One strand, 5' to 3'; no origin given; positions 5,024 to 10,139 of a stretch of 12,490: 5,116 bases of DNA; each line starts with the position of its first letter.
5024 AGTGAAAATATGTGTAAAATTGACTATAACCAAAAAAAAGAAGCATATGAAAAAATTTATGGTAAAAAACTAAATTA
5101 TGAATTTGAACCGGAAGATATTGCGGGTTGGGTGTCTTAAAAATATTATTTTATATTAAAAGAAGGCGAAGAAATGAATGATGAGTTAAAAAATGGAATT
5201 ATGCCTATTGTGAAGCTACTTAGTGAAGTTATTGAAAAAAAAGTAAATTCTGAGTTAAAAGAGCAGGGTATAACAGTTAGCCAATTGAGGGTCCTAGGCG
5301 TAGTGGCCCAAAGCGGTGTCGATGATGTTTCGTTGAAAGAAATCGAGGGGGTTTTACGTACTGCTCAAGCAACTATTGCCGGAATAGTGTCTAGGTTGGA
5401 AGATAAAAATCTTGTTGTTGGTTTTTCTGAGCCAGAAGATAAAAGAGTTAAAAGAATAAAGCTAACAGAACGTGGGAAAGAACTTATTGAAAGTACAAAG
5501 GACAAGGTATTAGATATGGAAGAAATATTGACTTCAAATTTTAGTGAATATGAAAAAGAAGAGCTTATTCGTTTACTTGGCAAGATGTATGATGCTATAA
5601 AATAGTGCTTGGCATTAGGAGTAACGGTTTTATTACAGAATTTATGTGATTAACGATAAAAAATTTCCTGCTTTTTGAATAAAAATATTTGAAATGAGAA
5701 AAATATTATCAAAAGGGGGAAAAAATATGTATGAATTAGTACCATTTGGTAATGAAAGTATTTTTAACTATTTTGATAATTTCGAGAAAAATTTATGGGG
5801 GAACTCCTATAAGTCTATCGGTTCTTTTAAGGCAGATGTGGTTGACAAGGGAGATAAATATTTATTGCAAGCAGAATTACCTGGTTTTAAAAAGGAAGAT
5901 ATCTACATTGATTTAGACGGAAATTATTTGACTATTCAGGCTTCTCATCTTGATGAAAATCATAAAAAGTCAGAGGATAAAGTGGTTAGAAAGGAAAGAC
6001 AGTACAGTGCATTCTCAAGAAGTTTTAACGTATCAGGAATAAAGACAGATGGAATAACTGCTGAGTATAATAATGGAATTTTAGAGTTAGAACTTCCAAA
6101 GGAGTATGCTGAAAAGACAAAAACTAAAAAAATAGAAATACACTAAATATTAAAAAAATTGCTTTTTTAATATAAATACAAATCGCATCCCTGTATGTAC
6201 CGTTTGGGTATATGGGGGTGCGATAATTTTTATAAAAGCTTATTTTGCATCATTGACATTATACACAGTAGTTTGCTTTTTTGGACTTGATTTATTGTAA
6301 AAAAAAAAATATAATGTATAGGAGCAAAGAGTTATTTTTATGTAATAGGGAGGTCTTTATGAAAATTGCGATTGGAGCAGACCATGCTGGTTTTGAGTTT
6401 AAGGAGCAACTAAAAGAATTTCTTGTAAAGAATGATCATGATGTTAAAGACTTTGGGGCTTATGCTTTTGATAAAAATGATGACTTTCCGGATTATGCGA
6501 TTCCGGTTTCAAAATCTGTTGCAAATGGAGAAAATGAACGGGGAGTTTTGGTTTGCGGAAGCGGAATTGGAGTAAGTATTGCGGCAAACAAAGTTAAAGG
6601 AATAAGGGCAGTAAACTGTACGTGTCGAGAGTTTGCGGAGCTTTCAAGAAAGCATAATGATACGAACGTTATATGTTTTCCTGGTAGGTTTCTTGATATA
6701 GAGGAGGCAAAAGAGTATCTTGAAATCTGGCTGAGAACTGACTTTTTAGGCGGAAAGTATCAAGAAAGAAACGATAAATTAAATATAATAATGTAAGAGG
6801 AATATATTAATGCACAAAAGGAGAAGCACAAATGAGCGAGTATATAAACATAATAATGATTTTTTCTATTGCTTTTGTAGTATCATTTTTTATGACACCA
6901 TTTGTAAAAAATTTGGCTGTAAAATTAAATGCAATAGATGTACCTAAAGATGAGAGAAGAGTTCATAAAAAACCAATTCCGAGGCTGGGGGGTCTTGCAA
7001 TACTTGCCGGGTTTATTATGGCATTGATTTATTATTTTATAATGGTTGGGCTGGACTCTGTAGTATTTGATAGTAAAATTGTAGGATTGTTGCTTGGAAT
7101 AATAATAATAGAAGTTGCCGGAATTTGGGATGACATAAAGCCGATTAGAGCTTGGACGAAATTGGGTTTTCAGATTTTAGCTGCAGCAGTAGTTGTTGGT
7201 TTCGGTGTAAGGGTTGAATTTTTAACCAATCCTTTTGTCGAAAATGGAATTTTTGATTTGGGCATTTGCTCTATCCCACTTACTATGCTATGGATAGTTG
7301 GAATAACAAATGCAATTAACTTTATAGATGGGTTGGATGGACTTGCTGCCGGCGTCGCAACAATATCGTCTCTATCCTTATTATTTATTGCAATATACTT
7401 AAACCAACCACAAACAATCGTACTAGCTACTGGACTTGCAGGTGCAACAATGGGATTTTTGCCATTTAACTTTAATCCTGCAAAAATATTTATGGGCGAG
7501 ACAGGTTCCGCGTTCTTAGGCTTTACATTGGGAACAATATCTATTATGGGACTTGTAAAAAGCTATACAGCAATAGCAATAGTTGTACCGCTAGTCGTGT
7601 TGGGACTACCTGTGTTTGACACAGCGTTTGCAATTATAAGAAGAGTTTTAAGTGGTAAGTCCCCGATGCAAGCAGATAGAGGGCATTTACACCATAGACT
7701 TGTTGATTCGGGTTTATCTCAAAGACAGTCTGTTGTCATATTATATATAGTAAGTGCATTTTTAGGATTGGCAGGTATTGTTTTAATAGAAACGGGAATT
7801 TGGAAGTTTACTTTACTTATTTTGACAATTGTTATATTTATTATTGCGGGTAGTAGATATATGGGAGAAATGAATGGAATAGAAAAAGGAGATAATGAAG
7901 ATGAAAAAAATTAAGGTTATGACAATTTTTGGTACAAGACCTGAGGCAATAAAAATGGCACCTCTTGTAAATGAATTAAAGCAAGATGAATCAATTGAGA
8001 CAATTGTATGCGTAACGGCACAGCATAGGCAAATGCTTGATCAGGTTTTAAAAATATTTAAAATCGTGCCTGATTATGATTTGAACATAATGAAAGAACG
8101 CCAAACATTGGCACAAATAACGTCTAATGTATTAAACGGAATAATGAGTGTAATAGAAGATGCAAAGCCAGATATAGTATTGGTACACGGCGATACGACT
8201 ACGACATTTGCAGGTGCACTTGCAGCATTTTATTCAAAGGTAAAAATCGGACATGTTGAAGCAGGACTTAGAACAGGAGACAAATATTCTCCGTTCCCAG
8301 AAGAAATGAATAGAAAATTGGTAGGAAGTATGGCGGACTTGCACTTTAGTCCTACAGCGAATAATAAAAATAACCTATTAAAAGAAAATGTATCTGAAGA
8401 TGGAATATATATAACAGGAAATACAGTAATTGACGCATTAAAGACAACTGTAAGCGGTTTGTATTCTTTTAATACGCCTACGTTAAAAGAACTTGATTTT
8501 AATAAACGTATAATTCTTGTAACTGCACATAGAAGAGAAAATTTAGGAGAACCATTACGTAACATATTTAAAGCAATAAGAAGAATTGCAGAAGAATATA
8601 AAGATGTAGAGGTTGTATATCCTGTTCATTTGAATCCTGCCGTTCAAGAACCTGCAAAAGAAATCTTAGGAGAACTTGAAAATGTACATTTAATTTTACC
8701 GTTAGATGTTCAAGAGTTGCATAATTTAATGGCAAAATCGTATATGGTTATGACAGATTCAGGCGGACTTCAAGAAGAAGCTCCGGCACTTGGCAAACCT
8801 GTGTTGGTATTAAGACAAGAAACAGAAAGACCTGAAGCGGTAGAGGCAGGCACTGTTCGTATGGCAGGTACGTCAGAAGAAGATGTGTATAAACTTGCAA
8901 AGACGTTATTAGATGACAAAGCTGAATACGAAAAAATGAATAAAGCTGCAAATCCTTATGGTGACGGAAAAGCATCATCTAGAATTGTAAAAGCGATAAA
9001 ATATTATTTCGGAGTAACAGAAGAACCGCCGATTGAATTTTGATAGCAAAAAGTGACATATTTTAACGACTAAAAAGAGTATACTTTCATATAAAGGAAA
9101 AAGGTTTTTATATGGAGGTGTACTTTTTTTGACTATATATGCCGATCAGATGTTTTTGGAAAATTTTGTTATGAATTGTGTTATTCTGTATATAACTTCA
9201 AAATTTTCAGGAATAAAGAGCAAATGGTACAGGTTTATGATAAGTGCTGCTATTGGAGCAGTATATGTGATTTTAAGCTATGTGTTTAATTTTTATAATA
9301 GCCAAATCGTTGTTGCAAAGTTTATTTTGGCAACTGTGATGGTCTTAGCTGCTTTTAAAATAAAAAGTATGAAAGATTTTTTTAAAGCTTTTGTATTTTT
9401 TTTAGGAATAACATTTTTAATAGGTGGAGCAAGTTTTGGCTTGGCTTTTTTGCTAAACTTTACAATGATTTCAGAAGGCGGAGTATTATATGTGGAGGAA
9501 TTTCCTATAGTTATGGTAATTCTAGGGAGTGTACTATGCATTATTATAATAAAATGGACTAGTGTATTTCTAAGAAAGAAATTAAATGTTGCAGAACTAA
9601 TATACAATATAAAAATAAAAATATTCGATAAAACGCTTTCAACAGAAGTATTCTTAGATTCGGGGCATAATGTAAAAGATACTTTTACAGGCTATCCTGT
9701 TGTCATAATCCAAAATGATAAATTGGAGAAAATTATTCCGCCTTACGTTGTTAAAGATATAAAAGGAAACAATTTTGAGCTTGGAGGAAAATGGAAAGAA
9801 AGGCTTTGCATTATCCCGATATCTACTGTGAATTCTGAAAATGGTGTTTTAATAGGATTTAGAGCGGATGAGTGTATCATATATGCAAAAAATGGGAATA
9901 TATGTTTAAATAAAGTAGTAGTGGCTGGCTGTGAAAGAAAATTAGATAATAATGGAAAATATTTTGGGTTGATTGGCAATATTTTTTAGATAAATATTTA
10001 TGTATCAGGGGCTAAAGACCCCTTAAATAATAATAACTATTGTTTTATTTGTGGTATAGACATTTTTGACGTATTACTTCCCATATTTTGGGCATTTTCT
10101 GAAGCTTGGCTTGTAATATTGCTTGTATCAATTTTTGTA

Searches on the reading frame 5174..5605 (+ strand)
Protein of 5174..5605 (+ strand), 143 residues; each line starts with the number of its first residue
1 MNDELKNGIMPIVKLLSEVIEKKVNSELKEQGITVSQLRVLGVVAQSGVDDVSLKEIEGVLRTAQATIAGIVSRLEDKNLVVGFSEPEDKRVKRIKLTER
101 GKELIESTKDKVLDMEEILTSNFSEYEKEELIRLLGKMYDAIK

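Call 7: search_protein_families(library=pfam, proteins=[window:5174-5605:+])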
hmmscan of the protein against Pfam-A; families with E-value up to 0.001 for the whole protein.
window:5174-5605:+ (143 aa): 5 families
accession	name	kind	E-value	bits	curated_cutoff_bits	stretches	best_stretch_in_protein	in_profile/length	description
PF12802.13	MarR_2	-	2.2e-07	31.4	27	1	32-91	2-60/61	MarR family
PF01047.28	MarR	-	2.1e-06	27.9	24.6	1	33-92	1-58/59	MarR family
PF13463.12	HTH_27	-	6.3e-05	23.6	22.2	1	50-101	17-68/68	Winged helix DNA-binding domain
PF22381.2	Staph_reg_Sar_Rot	-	0.00015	22.2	27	1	27-106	6-83/85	Transcriptional regulator SarA/Rot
PF03551.20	PadR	-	0.00034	21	27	1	54-106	19-74/75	Transcriptional regulator PadR-like family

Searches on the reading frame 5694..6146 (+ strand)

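Call 7: search_protein_families(library=pfam, proteins=[window:5694-6146:+])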
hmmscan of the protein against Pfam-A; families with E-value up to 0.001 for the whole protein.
window:5694-6146:+ (150 aa): 1 family
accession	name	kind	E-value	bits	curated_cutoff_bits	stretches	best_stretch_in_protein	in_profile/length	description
PF00011.27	HSP20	-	1.6e-22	79.9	20.8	1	49-150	2-102/102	Hsp20/alpha crystallin family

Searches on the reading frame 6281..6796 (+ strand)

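Call 7: search_protein_families(library=pfam, proteins=[window:6281-6796:+])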
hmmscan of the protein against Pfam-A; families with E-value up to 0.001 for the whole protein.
window:6281-6796:+ (171 aa): 1 family
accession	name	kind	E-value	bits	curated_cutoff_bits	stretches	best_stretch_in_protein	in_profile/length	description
PF02502.23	LacAB_rpiB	-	1.8e-51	174.2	24.7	1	29-167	1-138/138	Ribose/Galactose Isomerase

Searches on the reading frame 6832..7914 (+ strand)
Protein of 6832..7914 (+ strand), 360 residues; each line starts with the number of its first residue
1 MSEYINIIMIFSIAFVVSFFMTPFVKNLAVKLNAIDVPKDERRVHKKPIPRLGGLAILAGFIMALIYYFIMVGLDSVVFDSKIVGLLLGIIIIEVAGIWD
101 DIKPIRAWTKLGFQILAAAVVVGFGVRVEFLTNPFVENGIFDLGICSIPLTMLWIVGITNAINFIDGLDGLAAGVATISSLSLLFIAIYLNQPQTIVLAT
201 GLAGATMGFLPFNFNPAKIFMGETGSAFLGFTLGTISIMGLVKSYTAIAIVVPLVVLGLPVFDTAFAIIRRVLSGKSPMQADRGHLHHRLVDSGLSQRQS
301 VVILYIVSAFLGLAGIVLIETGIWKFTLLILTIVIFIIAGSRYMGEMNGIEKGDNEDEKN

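Call 7: search_protein_families(library=pfam, proteins=[window:6832-7914:+])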
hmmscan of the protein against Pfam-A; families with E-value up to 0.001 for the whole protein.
window:6832-7914:+ (360 aa): 1 family
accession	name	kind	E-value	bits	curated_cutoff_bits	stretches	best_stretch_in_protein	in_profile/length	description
PF00953.26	Glycos_transf_4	-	4.5e-42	144.2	27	1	84-240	2-159/160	Glycosyl transferase family 4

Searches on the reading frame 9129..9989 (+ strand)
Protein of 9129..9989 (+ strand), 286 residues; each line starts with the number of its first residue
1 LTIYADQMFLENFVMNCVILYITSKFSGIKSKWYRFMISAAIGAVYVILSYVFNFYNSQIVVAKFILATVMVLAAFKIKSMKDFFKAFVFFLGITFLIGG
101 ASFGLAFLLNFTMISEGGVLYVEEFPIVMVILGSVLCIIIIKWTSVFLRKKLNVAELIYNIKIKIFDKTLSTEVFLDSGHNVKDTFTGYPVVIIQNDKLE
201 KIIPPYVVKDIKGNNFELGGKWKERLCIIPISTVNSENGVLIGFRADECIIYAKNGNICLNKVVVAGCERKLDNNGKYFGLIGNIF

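Call 7: search_protein_families(library=pfam, proteins=[window:9129-9989:+])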
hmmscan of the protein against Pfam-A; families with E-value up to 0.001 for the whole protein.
window:9129-9989:+ (286 aa): 1 family
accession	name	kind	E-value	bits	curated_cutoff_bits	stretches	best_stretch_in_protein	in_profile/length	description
PF03419.18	Peptidase_U4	-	3.8e-65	220.4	28.4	1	2-282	1-280/284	Sporulation factor SpoIIGA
